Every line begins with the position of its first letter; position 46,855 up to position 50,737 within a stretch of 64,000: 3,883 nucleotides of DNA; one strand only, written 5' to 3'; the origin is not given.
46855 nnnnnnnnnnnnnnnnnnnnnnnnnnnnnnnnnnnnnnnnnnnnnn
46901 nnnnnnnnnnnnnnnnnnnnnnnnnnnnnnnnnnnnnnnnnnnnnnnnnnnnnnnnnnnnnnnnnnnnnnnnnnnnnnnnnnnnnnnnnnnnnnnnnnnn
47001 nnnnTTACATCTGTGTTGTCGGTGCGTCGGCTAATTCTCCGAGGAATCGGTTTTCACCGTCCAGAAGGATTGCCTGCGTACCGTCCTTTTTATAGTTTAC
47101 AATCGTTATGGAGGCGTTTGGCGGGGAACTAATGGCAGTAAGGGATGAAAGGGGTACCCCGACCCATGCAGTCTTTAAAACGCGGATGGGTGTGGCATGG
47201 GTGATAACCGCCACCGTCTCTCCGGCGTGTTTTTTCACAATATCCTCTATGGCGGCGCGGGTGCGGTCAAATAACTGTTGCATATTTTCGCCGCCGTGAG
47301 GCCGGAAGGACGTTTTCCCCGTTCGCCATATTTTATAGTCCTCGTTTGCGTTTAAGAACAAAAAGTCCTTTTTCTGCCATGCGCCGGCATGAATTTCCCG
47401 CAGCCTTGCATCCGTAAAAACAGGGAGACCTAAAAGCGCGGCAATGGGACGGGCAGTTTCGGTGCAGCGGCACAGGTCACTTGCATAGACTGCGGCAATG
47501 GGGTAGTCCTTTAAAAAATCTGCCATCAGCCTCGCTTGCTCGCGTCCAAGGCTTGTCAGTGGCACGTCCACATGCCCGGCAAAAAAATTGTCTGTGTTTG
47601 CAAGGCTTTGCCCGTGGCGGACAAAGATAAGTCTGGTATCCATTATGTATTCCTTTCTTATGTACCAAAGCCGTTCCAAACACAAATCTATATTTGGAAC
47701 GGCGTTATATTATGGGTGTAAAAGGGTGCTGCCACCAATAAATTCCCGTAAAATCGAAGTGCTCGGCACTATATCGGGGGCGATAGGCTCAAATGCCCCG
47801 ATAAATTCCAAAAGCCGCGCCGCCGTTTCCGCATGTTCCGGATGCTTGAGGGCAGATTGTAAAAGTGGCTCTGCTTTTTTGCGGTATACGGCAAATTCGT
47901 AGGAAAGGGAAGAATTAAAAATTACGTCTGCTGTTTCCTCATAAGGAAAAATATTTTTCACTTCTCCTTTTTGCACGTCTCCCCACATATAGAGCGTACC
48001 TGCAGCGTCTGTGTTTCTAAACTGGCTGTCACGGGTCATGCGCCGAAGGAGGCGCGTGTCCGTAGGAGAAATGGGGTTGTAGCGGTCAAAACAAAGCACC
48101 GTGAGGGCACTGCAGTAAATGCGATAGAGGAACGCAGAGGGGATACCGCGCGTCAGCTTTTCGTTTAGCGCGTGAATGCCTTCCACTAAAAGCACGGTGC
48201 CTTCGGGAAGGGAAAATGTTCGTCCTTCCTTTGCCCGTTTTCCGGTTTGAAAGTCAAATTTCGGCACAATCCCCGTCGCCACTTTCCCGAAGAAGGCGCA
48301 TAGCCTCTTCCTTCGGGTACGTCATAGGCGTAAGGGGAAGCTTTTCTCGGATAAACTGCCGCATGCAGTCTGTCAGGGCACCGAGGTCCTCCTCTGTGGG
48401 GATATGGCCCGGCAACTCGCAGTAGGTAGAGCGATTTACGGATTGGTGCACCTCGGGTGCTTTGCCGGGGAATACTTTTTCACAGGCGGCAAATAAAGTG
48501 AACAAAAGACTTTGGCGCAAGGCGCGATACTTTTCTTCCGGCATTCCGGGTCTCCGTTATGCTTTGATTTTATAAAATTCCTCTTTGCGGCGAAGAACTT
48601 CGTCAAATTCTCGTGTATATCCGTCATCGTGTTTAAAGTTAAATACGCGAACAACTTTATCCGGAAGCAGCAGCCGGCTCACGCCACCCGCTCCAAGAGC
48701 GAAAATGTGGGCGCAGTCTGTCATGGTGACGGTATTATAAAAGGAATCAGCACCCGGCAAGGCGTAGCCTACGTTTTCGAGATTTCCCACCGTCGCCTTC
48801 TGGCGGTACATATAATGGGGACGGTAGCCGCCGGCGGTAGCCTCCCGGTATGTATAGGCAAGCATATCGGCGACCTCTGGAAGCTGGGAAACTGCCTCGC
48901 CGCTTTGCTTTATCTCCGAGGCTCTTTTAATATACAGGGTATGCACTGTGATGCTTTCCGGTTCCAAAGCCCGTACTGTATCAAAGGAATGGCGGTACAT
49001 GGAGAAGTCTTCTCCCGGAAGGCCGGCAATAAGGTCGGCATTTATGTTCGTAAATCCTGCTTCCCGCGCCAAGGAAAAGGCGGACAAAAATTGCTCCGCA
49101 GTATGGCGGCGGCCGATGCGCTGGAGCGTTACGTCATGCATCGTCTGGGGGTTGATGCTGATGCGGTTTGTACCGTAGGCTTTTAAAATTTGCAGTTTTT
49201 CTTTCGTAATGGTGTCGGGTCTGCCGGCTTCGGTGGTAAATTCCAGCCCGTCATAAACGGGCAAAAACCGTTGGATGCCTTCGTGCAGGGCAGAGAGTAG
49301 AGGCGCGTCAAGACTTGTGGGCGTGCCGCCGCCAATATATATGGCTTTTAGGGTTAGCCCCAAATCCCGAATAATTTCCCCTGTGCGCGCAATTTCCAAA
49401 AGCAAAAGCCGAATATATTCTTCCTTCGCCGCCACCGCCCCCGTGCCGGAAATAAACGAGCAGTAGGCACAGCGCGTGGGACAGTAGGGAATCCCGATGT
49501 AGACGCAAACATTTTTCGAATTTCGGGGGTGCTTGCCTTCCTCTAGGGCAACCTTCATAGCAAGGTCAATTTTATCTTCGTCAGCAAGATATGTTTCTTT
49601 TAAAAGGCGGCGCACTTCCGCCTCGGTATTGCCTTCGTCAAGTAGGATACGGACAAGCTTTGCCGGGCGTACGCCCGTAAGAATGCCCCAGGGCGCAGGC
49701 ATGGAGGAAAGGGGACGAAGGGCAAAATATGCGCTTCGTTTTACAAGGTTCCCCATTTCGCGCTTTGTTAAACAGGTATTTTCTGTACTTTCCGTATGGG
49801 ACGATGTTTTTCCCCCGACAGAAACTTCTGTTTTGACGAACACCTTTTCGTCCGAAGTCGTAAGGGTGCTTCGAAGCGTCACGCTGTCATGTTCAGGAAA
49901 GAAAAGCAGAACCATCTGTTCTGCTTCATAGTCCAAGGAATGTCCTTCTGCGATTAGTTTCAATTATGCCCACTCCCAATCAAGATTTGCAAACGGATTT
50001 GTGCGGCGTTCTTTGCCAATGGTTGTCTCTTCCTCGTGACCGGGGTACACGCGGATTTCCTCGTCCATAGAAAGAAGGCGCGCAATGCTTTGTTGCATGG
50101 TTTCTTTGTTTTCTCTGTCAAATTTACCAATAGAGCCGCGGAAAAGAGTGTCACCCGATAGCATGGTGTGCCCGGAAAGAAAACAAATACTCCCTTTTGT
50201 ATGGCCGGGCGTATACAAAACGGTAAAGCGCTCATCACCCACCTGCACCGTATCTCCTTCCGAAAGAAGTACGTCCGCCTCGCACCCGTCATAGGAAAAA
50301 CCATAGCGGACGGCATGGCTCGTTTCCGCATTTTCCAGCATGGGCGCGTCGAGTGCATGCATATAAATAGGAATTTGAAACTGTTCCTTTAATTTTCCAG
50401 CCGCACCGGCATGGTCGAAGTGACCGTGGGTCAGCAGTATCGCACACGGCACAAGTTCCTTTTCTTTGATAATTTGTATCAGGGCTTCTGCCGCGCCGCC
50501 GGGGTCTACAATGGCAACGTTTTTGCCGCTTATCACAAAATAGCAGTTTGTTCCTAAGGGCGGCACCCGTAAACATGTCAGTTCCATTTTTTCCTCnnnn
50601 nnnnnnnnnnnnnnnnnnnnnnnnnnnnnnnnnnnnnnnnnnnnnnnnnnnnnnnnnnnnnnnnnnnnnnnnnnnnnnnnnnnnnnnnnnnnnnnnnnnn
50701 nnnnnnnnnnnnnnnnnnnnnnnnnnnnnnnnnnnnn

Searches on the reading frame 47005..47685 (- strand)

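Call 50: search_protein_families(library=pfam, proteins=[window:47005-47685:-], max_evalue=0.000001)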
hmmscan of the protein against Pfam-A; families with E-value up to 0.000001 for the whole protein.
window:47005-47685:- (226 aa): 1 family
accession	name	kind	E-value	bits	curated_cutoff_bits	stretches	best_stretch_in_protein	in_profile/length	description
PF00300.27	His_Phos_1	-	8.1e-55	185.9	21.7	1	19-205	1-188/194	Histidine phosphatase superfamily (branch 1)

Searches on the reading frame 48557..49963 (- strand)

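Call 50: search_protein_families(library=pfam, proteins=[window:48557-49963:-], max_evalue=0.000001)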
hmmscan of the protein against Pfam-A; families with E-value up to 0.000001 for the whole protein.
window:48557-49963:- (468 aa): 1 family
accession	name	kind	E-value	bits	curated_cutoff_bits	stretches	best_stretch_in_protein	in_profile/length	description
PF04055.27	Radical_SAM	-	9.6e-24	84.9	29.5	1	157-326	3-162/166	Radical SAM superfamily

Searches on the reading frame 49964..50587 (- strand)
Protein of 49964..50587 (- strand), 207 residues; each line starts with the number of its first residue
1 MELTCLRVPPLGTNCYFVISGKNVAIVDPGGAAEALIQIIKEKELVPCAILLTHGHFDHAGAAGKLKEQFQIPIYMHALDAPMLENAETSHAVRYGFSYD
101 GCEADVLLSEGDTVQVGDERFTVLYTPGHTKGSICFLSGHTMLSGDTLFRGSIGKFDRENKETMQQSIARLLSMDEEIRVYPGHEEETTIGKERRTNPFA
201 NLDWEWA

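Call 51: search_protein_families(library=pfam, proteins=[window:49964-50587:-], max_evalue=0.000001)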
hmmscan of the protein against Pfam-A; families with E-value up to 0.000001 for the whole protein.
window:49964-50587:- (207 aa): 1 family
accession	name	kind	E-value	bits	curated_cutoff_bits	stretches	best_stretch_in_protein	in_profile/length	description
PF00753.33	Lactamase_B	-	1.3e-34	120.3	22.7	1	9-184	2-196/196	Metallo-beta-lactamase superfamily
